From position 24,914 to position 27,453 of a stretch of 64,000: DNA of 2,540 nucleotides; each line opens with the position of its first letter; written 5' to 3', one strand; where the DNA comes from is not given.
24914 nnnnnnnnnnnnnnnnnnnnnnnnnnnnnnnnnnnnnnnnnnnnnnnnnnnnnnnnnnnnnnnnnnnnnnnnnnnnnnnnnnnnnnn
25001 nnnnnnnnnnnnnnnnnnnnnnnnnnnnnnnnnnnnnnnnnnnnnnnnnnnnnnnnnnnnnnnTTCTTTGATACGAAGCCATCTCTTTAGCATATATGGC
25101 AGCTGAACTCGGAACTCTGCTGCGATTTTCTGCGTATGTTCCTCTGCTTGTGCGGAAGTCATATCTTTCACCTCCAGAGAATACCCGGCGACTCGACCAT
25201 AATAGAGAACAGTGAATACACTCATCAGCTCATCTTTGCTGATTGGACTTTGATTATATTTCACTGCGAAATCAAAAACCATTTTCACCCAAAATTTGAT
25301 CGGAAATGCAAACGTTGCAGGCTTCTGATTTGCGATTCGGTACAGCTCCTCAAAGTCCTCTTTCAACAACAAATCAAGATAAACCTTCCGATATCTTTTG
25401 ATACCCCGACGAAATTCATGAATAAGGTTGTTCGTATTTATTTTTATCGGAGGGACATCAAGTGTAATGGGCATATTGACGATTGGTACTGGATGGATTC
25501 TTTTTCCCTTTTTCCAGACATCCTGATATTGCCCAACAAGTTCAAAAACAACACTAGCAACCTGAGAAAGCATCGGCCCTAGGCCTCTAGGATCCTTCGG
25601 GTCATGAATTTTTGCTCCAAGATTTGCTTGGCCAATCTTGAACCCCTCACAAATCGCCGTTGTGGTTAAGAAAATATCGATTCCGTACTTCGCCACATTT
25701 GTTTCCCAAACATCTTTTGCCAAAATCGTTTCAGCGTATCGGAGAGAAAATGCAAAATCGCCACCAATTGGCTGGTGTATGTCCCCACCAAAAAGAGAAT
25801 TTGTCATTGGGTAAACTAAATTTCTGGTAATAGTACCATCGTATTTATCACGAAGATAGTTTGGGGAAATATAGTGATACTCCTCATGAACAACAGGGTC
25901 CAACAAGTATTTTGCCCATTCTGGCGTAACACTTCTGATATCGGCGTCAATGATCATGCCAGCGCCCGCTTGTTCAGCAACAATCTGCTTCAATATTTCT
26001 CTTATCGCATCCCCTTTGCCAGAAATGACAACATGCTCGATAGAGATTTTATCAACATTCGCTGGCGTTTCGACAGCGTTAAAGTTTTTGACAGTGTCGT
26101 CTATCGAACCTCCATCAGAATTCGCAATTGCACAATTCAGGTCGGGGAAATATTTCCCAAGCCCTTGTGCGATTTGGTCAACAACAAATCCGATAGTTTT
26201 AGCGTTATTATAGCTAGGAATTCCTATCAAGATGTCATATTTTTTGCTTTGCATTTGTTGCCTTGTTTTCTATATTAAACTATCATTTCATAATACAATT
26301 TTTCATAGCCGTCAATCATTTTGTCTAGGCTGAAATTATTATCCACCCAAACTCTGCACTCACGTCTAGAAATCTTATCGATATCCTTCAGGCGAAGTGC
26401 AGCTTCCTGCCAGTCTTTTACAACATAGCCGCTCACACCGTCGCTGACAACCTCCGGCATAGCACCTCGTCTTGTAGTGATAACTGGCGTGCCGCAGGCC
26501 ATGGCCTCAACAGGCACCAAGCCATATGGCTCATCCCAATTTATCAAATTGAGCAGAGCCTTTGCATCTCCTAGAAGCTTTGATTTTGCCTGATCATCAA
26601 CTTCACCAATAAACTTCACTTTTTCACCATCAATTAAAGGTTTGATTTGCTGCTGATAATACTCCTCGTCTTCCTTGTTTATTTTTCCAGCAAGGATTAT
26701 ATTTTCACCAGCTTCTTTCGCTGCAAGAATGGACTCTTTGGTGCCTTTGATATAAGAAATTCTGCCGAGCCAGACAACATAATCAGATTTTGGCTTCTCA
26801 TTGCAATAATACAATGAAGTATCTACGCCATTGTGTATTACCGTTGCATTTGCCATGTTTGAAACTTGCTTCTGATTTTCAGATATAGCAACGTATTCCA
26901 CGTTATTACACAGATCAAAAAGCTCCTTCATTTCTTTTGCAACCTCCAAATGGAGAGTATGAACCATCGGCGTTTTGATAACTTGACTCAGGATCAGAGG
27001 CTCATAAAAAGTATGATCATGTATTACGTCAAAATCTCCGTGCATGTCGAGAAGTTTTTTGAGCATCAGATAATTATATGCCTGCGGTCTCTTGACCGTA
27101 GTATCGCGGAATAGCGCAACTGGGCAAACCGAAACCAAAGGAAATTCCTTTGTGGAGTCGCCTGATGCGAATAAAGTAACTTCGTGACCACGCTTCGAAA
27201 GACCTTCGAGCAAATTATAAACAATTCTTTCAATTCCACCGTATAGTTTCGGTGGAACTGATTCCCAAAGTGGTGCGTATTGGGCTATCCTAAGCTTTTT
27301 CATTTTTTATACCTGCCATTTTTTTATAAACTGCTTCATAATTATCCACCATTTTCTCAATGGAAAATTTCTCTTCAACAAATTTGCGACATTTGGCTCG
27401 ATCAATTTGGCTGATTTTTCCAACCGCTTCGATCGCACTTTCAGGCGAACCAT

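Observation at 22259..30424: Eight-gene sugar cluster combining GpgS/MpgS-like GT81 synthase plus MPGP-like phosphatase with an APH-fold kinase, GalT-like uridylyltransferase and three further GTs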

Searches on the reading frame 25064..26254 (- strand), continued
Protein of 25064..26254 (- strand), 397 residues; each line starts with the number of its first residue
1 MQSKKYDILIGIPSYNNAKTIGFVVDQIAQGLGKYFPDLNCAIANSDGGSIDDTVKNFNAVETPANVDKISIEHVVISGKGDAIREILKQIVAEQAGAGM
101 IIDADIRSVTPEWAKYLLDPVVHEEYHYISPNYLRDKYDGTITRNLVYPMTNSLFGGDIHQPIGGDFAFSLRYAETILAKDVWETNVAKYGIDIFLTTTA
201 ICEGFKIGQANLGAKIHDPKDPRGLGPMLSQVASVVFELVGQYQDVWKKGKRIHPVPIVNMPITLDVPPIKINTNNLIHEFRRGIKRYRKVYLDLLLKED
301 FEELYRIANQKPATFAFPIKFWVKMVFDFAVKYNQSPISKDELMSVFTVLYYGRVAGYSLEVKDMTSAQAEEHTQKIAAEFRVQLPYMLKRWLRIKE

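Call 66: find_related_loci(query=A4, collection=genome_contigs, flank=8000)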
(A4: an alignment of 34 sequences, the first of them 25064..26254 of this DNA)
Query A4 (397 aa) in genome_contigs; peptide patterns used: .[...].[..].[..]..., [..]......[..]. (x = any residue, [..] = any of these).
600 stretches matched a pattern (row limit reached: there are more); 598 encode a relative of the query (tblastn E <= 1e-3); the best 80 are kept; 80 distinct loci.
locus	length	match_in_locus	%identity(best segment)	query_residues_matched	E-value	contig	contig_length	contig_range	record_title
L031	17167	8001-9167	43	7-392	1e-108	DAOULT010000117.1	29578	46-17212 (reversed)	MAG TPA_asm: Anaerolineae bacterium isolate W31_52 k127_194792, whole genome shotgun sequence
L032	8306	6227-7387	43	7-392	3e-108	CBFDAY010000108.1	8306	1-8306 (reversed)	MAG TPA_asm: uncultured bacterium isolate SRR26215683_metabat2_66 genome assembly, contig: ERZ25073488.4912, whole genom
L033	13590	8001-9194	43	7-392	8e-106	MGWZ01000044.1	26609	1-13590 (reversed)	MAG: Gallionellales bacterium RIFCSPLOWO2_02_FULL_57_47 rifcsplowo2_02_scaffold_2369, whole genome shotgun sequence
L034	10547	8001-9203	42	4-392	1e-105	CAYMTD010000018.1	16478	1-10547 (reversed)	MAG TPA_asm: uncultured Syntrophaceae bacterium isolate binchicken_co274_204 genome assembly, contig: NODE_8887_length_1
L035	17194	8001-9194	42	7-392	1e-104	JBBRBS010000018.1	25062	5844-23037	MAG: Burkholderiales bacterium isolate Co_metawrap_2356 Cmw_2356_k141_7360072_length_25062_cov_9.0000, whole genome shot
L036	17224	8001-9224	41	2-397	9e-105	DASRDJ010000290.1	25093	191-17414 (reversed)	MAG TPA_asm: Terriglobales bacterium isolate SMAG_U9977 k141_646805, whole genome shotgun sequence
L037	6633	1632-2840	41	2-392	2e-104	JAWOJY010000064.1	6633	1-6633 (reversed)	MAG: Nitrospirota bacterium isolate bin_109_1 c_000019066725, whole genome shotgun sequence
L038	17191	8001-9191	42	7-392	3e-104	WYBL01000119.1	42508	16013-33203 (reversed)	MAG: Acidobacteria bacterium isolate ACD2 k127_452918, whole genome shotgun sequence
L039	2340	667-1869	42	4-392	1e-108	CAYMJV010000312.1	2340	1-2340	MAG TPA_asm: uncultured Syntrophaceae bacterium isolate binchicken_co378_81 genome assembly, contig: NODE_49155_length_2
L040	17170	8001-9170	41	4-392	3e-103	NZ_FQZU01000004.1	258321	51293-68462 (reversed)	Desulfatibacillum alkenivorans DSM 16219, whole genome shotgun sequence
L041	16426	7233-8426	41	7-392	7e-103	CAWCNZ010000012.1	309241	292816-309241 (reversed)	MAG: uncultured beta proteobacterium isolate MFD03899.bin.2.29 genome assembly, contig: contig_5216, whole genome shotgu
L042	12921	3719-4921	42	4-393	4e-103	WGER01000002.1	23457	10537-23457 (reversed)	MAG: Nitrospirae bacterium isolate S146_51 k151_107207, whole genome shotgun sequence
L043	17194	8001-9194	42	7-392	2e-102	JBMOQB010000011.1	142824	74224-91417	MAG: Pseudomonadota bacterium isolate Betzabe_MAG143 MAG143_11, whole genome shotgun sequence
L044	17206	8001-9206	42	4-394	2e-102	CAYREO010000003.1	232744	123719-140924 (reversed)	MAG TPA_asm: uncultured Eubacteriales bacterium isolate binchicken_co7_212 genome assembly, contig: NODE_41_length_23274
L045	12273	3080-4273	41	7-392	2e-102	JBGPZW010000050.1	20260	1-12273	MAG: Terriglobia bacterium isolate OBJ1_062018_070_16 k141_2795467_length_20260_cov_28.9629, whole genome shotgun sequen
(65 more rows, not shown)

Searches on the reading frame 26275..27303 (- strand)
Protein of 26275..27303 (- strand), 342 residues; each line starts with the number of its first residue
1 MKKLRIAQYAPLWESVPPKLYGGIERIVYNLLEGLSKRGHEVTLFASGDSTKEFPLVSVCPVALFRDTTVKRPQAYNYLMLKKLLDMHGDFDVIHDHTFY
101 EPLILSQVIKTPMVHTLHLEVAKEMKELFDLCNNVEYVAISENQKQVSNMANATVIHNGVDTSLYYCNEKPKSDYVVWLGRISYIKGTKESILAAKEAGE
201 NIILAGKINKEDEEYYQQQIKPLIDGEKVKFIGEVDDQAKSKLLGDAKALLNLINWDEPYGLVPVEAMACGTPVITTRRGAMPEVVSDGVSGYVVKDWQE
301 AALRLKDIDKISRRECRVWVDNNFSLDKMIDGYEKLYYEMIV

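Call 3: search_protein_families(library=pfam, proteins=[window:26275-27303:-], max_evalue=0.01)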
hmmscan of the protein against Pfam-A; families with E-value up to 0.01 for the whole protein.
window:26275-27303:- (342 aa): 6 families
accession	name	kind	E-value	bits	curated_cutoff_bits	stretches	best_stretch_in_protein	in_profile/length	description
PF00534.26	Glycos_transf_1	-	1.3e-24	87.1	26.4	1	170-303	12-148/172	Glycosyl transferases group 1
PF13692.12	Glyco_trans_1_4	-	5.9e-18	65.9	27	1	175-302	3-133/142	Glycosyl transferases group 1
PF13439.12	Glyco_transf_4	-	3e-17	63.6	28.5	1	21-163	1-169/170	Glycosyltransferase Family 4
PF13579.12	Glyco_trans_4_4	-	2.8e-10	41.2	29.7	1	22-119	1-103/158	Glycosyl transferase 4-like domain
PF20706.3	GT4-conflict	-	1.5e-05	24.6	26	1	172-279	196-313/385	Family 4 Glycosyltransferase in conflict systems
PF13524.12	Glyco_trans_1_2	-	0.0001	22.7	25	1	199-306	14-109/144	Glycosyl transferase-like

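Call 4: search_protein_families(library=ncbifam, proteins=[window:26275-27303:-], max_evalue=0.01)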
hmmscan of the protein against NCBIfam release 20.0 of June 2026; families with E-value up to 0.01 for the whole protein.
window:26275-27303:- (342 aa): 28 families (the best 25 are shown)
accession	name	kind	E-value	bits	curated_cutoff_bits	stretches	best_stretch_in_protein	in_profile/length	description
NF041010.1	glycosy_Agl16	equivalog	4.7e-23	81.6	575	1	22-312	15-321/352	glycosylation protein Agl16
TIGR03999.1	thiol_BshA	equivalog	1.4e-16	60.4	273.7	1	198-341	228-374/375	N-acetyl-alpha-D-glucosaminyl L-malate synthase BshA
TIGR02149.1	glgA_Coryne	subfamily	3.9e-16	59.2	302.4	1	155-301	173-337/391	glycogen synthase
NF041876.1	EPS_EpsE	equivalog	2.3e-15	56.8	400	1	154-303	189-351/389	exopolysaccharide biosynthesis GT4 family glycosyltransferase EpsE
TIGR03449.1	mycothiol_MshA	equivalog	3.5e-12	45.9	462.5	1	247-314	303-375/406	D-inositol-3-phosphate glycosyltransferase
TIGR03088.1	stp2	hypoth_equivalog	1.7e-11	43.8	409.05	1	216-340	244-373/374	TIGR03088 family PEP-CTERM/XrtA system glycosyltransferase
NF046085.1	XrtY_assoc_Gly1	equivalog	5.3e-11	42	400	1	115-340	160-384/387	XrtY-associated glycosyltransferase XYAG1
NF038255.1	exopoly_VpsD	equivalog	1.2e-10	40.9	300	1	151-341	177-380/381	VpsD family glycosyltransferase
TIGR04047.1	MSMEG_0565_glyc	hypoth_equivalog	1.6e-10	40.7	259.85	1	30-286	20-315/373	MSMEG_0565 family glycosyltransferase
NF053787.1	GlcN_PG_synth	equivalog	1.6e-10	40.4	480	1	240-340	255-359/361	N-acetylglucosaminyl phosphatidylglycerol synthase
NF038295.1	EPS_HpsP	equivalog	5.8e-10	38.7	550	1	174-301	208-341/388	hormogonium polysaccharide biosynthesis glycosyltransferase HpsP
NF012028.0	PRK15484.1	subfamily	8.7e-09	34.9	618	1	168-312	188-342/380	lipopolysaccharide N-acetylglucosaminyltransferase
NF038298.1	EPS_HpsO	equivalog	3.6e-06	26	575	1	251-306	292-345/388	hormogonium polysaccharide biosynthesis glycosyltransferase HpsO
TIGR02470.1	sucr_synth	equivalog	7e-06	24.4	810.4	1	246-310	642-708/784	sucrose synthase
NF049988.1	MGlcDAGSynMgs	equivalog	7.3e-06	25.6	400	0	22-119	15-119/398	alpha-monoglucosyldiacylglycerol synthase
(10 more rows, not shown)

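Call 33: search_protein_families(library=ncbifam, proteins=[L004:4561-5727:+, L004:5799-7085:+, L004:7182-8225:+, L004:8258-9217:+], max_evalue=0.00001)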
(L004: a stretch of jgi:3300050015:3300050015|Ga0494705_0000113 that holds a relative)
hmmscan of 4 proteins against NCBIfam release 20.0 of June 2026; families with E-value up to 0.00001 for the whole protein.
L004:4561-5727:+ (388 aa): 2 families
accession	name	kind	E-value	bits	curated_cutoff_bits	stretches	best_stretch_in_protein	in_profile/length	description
TIGR01482.1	SPP-subfamily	subfamily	6.4e-07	29.2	107.15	0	63-133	2-72/225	sucrose-phosphate phosphatase subfamily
TIGR01485.1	SPP_plant-cyano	equivalog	3.1e-06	26.9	183.65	0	201-314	115-217/249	sucrose-phosphate phosphatase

L004:5799-7085:+ (428 aa): 46 families (the best 25 are shown)
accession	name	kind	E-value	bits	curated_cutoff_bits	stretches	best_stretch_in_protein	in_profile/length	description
TIGR03449.1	mycothiol_MshA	equivalog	1.3e-91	307.5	462.5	1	8-420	1-405/406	D-inositol-3-phosphate glycosyltransferase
TIGR02149.1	glgA_Coryne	subfamily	2.7e-51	174.9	302.4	1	28-418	16-390/391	glycogen synthase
TIGR02472.1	sucr_P_syn_N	equivalog_domain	1.2e-44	152.9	576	1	26-413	24-436/439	sucrose-phosphate synthase, putative, glycosyltransferase domain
NF012028.0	PRK15484.1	subfamily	4.4e-33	114.9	618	1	161-411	131-371/380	lipopolysaccharide N-acetylglucosaminyltransferase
TIGR03999.1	thiol_BshA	equivalog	8.7e-33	113.8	273.7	1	97-419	75-374/375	N-acetyl-alpha-D-glucosaminyl L-malate synthase BshA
TIGR04047.1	MSMEG_0565_glyc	hypoth_equivalog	1.6e-29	103.2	259.85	1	29-417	13-373/373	MSMEG_0565 family glycosyltransferase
NF038295.1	EPS_HpsP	equivalog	8.7e-29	100.7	550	1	94-419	78-388/388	hormogonium polysaccharide biosynthesis glycosyltransferase HpsP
NF053787.1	GlcN_PG_synth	equivalog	4.8e-28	98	480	2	301-419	245-360/361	N-acetylglucosaminyl phosphatidylglycerol synthase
NF047684.1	TeichurnBiosyTuaC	equivalog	8.4e-27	94.1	550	1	99-419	99-390/391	teichuronic acid biosynthesis protein TuaC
NF041876.1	EPS_EpsE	equivalog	6.7e-25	88.1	400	1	193-409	186-387/389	exopolysaccharide biosynthesis GT4 family glycosyltransferase EpsE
TIGR04157.1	glyco_rSAM_CFB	subfamily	2.4e-24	86.1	400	1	158-414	158-405/406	TIGR04157 family glycosyltransferase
NF041010.1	glycosy_Agl16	equivalog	8.8e-22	77.4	575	1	160-418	124-351/352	glycosylation protein Agl16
TIGR02095.1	glgA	subfamily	2.4e-21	76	328.45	1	188-418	255-477/477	glycogen/starch synthase, ADP-glucose type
TIGR04063.1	stp3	hypoth_equivalog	5.8e-20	71.5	442.05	1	106-419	90-396/397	TIGR04063 family PEP-CTERM/XrtA system glycosyltransferase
TIGR03088.1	stp2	hypoth_equivalog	7.5e-20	71.3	409.05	1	192-418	159-373/374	TIGR03088 family PEP-CTERM/XrtA system glycosyltransferase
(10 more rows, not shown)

L004:7182-8225:+ (347 aa): 15 families
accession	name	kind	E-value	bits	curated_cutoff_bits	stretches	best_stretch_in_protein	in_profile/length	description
NF041010.1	glycosy_Agl16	equivalog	3.7e-25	88.5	575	1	1-309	1-316/352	glycosylation protein Agl16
TIGR02149.1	glgA_Coryne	subfamily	2.6e-18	66.3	302.4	1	174-308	202-341/391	glycogen synthase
TIGR03999.1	thiol_BshA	equivalog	1.2e-17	64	273.7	1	215-344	240-374/375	N-acetyl-alpha-D-glucosaminyl L-malate synthase BshA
NF046085.1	XrtY_assoc_Gly1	equivalog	8.7e-13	47.9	400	1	203-344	238-385/387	XrtY-associated glycosyltransferase XYAG1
NF041876.1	EPS_EpsE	equivalog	2.1e-12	47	400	1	222-303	268-348/389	exopolysaccharide biosynthesis GT4 family glycosyltransferase EpsE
NF038295.1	EPS_HpsP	equivalog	1.8e-09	37.1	550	1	175-308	206-345/388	hormogonium polysaccharide biosynthesis glycosyltransferase HpsP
NF053787.1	GlcN_PG_synth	equivalog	3.2e-09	36.1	480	1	247-342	259-358/361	N-acetylglucosaminyl phosphatidylglycerol synthase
TIGR04047.1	MSMEG_0565_glyc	hypoth_equivalog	4.3e-09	35.9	259.85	1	198-302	220-328/373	MSMEG_0565 family glycosyltransferase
TIGR02095.1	glgA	subfamily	3.2e-08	32.7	328.45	1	176-342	294-476/477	glycogen/starch synthase, ADP-glucose type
NF012028.0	PRK15484.1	subfamily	4.9e-08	32.5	618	1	219-316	244-340/380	lipopolysaccharide N-acetylglucosaminyltransferase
TIGR03088.1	stp2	hypoth_equivalog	8.7e-08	31.6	409.05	1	201-343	222-373/374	TIGR03088 family PEP-CTERM/XrtA system glycosyltransferase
TIGR03449.1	mycothiol_MshA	equivalog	9.7e-08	31.3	462.5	1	250-344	303-404/406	D-inositol-3-phosphate glycosyltransferase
NF038298.1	EPS_HpsO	equivalog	2.4e-07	29.9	575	1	254-322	292-358/388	hormogonium polysaccharide biosynthesis glycosyltransferase HpsO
NF038255.1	exopoly_VpsD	equivalog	1.1e-06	27.8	300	0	206-344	239-380/381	VpsD family glycosyltransferase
NF047684.1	TeichurnBiosyTuaC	equivalog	1.4e-06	27.5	550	1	170-343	213-389/391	teichuronic acid biosynthesis protein TuaC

L004:8258-9217:+ (319 aa): 0 families

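Call 41: search_protein_families(library=pfam, proteins=[L004:8258-9217:+, L004:4561-5727:+], max_evalue=0.01)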
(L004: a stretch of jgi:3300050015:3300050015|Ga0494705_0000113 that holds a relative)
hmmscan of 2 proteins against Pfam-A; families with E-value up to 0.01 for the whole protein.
L004:8258-9217:+ (319 aa): 3 families
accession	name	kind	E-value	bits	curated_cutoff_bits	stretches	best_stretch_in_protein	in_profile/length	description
PF01636.29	APH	-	6.1e-09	36.4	23.2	1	40-241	14-216/239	Phosphotransferase enzyme family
PF19974.5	TCAD9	-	1.5e-05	24.8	40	1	179-241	282-344/429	Ternary complex associated domain 9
PF01633.27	Choline_kinase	-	0.0022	17.8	29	1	167-232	141-202/300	Choline/ethanolamine kinase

L004:4561-5727:+ (388 aa): 2 families
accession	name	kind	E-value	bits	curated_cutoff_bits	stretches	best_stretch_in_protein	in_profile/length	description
PF05116.19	S6PP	-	5.5e-13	49.5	20.3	2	200-314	112-215/247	Sucrose-6F-phosphate phosphohydrolase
PF08282.18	Hydrolase_3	-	5.5e-06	26.7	20.9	1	62-325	1-247/255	haloacid dehalogenase-like hydrolase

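Call 68: search_protein_families(library=padloc, proteins=[window:26275-27303:-, L004:5799-7085:+, L004:8258-9217:+, L004:4561-5727:+], max_evalue=0.001)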
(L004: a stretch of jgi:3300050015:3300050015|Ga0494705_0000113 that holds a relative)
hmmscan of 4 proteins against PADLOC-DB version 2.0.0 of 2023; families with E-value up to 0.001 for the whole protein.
window:26275-27303:- (342 aa): 0 families

L004:5799-7085:+ (428 aa): 0 families

L004:8258-9217:+ (319 aa): 0 families

L004:4561-5727:+ (388 aa): 0 families
